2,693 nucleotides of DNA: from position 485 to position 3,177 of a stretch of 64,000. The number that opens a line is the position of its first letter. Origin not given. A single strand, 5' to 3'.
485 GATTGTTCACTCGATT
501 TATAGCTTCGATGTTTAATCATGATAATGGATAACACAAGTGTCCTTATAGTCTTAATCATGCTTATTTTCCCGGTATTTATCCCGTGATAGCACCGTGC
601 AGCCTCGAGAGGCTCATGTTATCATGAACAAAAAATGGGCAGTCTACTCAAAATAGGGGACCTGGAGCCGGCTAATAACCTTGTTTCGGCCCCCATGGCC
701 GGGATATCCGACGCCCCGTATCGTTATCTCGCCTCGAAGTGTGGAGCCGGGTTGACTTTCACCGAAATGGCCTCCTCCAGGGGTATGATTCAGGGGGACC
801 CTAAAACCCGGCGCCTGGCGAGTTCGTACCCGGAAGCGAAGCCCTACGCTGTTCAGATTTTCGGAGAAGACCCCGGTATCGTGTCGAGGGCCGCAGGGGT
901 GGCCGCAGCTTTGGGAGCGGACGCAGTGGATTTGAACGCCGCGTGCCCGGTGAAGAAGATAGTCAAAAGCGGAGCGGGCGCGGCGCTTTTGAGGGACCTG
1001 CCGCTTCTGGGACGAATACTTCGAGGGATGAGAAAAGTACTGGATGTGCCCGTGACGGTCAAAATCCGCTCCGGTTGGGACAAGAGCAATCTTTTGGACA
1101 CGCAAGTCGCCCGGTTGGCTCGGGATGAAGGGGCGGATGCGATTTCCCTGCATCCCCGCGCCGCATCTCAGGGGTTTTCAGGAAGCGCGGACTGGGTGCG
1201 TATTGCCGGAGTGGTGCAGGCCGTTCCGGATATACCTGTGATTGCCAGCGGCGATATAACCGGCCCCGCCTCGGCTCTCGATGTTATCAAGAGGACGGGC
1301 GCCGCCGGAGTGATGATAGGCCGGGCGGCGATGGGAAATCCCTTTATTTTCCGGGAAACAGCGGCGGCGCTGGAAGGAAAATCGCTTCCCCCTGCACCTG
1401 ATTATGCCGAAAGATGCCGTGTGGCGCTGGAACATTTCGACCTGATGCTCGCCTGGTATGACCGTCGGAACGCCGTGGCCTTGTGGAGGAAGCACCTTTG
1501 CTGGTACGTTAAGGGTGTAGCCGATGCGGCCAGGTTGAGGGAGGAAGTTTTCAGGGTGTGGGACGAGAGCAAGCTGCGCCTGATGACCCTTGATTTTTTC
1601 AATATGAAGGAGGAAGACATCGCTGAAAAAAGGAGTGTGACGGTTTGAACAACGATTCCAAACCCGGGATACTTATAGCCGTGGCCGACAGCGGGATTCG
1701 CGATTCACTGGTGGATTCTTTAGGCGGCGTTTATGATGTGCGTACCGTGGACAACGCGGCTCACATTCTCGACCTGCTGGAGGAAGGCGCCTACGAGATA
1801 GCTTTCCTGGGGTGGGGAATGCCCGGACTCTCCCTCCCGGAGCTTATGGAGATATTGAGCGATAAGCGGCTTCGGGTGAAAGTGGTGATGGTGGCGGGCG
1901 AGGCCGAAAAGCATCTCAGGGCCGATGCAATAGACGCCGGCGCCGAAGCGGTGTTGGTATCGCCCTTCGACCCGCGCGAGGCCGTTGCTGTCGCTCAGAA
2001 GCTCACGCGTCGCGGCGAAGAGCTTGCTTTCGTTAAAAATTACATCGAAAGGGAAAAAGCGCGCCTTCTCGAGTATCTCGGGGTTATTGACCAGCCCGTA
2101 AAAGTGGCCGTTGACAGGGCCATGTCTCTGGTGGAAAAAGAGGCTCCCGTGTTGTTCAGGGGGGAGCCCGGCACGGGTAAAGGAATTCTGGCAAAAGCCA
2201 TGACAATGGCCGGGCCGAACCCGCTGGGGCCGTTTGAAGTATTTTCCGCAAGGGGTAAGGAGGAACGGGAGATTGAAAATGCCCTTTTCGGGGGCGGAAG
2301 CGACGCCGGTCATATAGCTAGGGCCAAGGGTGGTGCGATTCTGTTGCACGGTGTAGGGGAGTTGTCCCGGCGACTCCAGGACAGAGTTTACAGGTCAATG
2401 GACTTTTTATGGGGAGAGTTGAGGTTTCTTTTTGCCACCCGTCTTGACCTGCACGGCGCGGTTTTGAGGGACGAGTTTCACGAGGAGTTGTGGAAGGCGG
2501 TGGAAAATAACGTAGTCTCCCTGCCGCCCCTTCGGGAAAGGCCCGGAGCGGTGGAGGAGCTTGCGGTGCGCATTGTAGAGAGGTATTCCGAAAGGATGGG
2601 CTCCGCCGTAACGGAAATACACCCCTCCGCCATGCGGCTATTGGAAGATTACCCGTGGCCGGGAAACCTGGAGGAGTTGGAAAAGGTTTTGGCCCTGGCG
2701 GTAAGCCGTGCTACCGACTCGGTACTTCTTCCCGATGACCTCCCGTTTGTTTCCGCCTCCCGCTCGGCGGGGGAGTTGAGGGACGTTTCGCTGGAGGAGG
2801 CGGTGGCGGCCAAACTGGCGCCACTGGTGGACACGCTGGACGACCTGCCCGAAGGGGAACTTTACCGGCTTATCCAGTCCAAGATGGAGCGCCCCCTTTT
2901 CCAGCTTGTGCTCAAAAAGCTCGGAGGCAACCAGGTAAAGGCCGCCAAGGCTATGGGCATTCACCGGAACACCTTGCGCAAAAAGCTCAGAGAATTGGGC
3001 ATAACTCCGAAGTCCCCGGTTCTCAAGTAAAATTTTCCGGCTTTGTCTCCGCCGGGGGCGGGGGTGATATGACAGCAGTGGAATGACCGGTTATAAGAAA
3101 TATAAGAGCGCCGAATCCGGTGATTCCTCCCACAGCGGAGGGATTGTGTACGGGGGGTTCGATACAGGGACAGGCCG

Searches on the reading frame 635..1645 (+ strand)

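Call 3: search_protein_families(library=pfam, proteins=[window:635-1645:+], max_evalue=1)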
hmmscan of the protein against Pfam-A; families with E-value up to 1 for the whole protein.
window:635-1645:+ (337 aa): 3 families
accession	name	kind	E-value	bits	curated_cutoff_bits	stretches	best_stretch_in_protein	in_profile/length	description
PF01207.24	Dus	-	5.9e-76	256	20.4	1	19-314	3-298/311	Dihydrouridine synthase (Dus)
PF00977.27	His_biosynth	-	0.055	13.3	23.6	1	142-232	135-222/228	Histidine biosynthesis protein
PF01180.27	DHO_dh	-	0.17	11.5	27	0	196-245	236-286/291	Dihydroorotate dehydrogenase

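Call 4: search_protein_families(library=ncbifam, proteins=[window:635-1645:+], max_evalue=1)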
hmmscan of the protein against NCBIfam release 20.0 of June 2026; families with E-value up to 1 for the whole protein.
window:635-1645:+ (337 aa): 17 families
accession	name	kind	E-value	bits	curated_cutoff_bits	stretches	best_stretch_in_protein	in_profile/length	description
TIGR00737.1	nifR3_yhdG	equivalog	2.5e-97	325.9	293.3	1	7-317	1-310/319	tRNA dihydrouridine synthase DusB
NF008774.0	PRK11815.1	equivalog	1.7e-31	109.5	269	1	14-306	13-308/337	tRNA dihydrouridine(20/20a) synthase DusA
NF007838.0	PRK10550.1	equivalog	1.3e-28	99.8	395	1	63-239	57-234/312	tRNA dihydrouridine(16) synthase DusC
TIGR00742.1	yjbN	subfamily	6.7e-24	84.8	397.2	1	16-302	3-292/318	tRNA dihydrouridine(20/20a) synthase DusA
NF005574.0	PRK07259.1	equivalog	1.6e-09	37.1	269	2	70-172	96-191/304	dihydroorotate dehydrogenase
TIGR01037.2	pyrD_sub1_fam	subfamily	2.2e-08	33.6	270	2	73-172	95-188/300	dihydroorotate dehydrogenase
NF010112.0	PRK13585.1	equivalog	3.3e-06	26.8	243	1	146-245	140-237/241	1-(5-phosphoribosyl)-5-[(5-phosphoribosylamino)methylideneamino]imidazole-4-carboxamide isomerase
TIGR00736.1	nifR3_rel_arch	hypoth_equivalog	4.3e-06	26.4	218.7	1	93-234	91-225/231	MJ0144 family RNA dihydrouridine synthase-like protein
NF006183.0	PRK08318.1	equivalog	0.0002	20.3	335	1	58-172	90-199/422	NAD-dependent dihydropyrimidine dehydrogenase subunit PreA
NF005556.0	PRK07226.1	subfamily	0.00084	18.8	241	1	157-232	164-234/267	2-amino-3,7-dideoxy-D-threo-hept-6-ulosonate synthase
NF010047.0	PRK13523.1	equivalog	0.006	15.6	431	1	124-247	196-325/339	NADPH dehydrogenase NamA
TIGR00007.1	TIGR00007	equivalog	0.0084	15.8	228.95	1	144-236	135-225/231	1-(5-phosphoribosyl)-5-[(5-phosphoribosylamino)methylideneamino]imidazole-4-carboxamide isomerase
TIGR03997.1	mycofact_OYE_2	equivalog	0.0091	14.4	793.15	1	189-241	274-326/645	mycofactocin system FadH/OYE family oxidoreductase 2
TIGR01949.1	ADH_synth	equivalog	0.014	15.1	299.45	1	157-232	158-227/255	2-amino-3,7-dideoxy-D-threo-hept-6-ulosonate synthase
NF005321.0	PRK06852.1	equivalog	0.032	13.3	420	1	77-103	188-214/308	aldolase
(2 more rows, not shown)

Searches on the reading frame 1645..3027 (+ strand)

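Call 3: search_protein_families(library=pfam, proteins=[window:1645-3027:+], max_evalue=1)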
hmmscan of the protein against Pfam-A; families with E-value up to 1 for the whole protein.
window:1645-3027:+ (461 aa): 11 families
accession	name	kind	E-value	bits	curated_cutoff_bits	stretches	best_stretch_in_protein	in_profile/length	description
PF25601.1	AAA_lid_14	-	1.8e-14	53.7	27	1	297-373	1-77/87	AAA+ ATPase lid domain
PF00158.32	Sigma54_activat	-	3.1e-11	43.7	20.2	1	152-282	8-158/168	Sigma-54 interaction domain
PF00072.30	Response_reg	-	1.4e-09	38.5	30.2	1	19-115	11-108/111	Response regulator receiver domain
PF02954.25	HTH_8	-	4.6e-09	36.3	22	1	414-450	5-41/42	Bacterial regulatory protein, Fis family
PF14532.12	Sigma54_activ_2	-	1.1e-08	35.9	25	1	161-296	16-138/138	Sigma-54 interaction domain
PF13556.12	HTH_30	-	5e-05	23.4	27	1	427-450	12-35/59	PucR C-terminal helix-turn-helix domain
PF01078.27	Mg_chelatase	-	0.0049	16.7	20.3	0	169-188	25-44/207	Magnesium chelatase, subunit ChlI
PF20720.3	nSTAND3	-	0.086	13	27.2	1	155-187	6-38/155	Novel STAND NTPase 3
PF01695.23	IstB_IS21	-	0.098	12.6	24.1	1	154-190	80-116/238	IstB-like ATP binding protein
PF12775.13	AAA_7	-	0.15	12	25.8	1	161-187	28-54/181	P-loop containing dynein motor region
PF21292.3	EME1-MUS81_C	-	0.21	12.3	27.4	1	311-350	9-48/74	EME1/MUS81, C-terminal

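Call 4: search_protein_families(library=ncbifam, proteins=[window:1645-3027:+], max_evalue=1)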
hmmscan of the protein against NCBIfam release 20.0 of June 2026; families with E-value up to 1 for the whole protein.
window:1645-3027:+ (461 aa): 57 families (the best 25 are shown)
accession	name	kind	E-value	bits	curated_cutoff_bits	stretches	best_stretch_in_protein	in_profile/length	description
TIGR01818.1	ntrC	equivalog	6.8e-44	150.4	558.6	1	9-451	1-463/463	nitrogen regulation protein NR(I)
NF008469.0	PRK11361.1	equivalog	2.6e-36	125.3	714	1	9-456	7-459/461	acetoacetate metabolism transcriptional regulator AtoC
NF008176.1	PRK10923.1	equivalog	3.4e-33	114.9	620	1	10-453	7-468/469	nitrogen regulation protein NR(I)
TIGR02915.1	PEP_resp_reg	equivalog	3.8e-31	108.4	502.6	2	66-385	63-400/445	PEP-CTERM-box response regulator transcription factor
NF050807.1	TransRegFlbDCaul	equivalog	9.2e-30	103.9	750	1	62-450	55-437/454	sigma-54-dependent transcriptional regulator FlbD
NF051870.1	NAssimRespRegNtrX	equivalog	1.7e-27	96.5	600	1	9-453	4-452/452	nitrogen assimilation response regulator NtrX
TIGR01817.1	nifA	equivalog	2.8e-27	95.7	528.85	1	134-454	185-530/534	nif-specific transcriptional activator NifA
NF041552.1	TF_PrdR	equivalog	7.7e-26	90.5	795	1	108-449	232-574/577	sigma-54 dependent transcriptional regulator PrdR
NF008085.0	PRK10820.1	equivalog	1.6e-25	89.7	576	1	149-456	210-515/520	transcriptional regulator TyrR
NF003451.0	PRK05022.1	equivalog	5.8e-25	88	476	1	157-454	203-511/512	nitric oxide reductase transcriptional regulator NorR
NF007689.0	PRK10365.1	equivalog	5.5e-23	81.5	760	1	93-448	93-439/441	sigma-54-dependent response regulator transcription factor ZraR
TIGR02974.1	phageshock_pspF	equivalog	9.8e-23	80.9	443.55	1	156-449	12-334/336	phage shock protein operon transcriptional activator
NF041946.1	LuxO_transreg_Vib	equivalog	2.6e-22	79.2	800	1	31-450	22-459/463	quorum-sensing sigma-54 dependent transcriptional regulator LuxO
NF008485.2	PRK11388.1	equivalog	6.7e-21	74.2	551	1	143-375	332-580/643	dihydroxyacetone kinase operon transcriptional regulator DhaR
NF047793.1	ResRegPgtA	equivalog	1e-18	67.4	650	1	30-350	30-337/414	two-component system response regulator PgtA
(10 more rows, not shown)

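Call 96: search_protein_families(library=padloc, proteins=[window:1645-3027:+], max_evalue=0.01)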
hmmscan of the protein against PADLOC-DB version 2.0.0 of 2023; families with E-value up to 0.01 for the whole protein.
window:1645-3027:+ (461 aa): 3 families
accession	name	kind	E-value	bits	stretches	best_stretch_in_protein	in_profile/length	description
PDLC01995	RtcR_PspF2--CARF_AAA_HTH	-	4e-34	116.6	1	143-453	167-480/481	-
PDLC01994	RtcR_PspF1--CARF_AAA_HTH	-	5.8e-11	40.1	1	258-450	291-467/468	-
PDLC01993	RtcR--CARF_AAA_HTH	-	2.8e-06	24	1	224-347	274-413/523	-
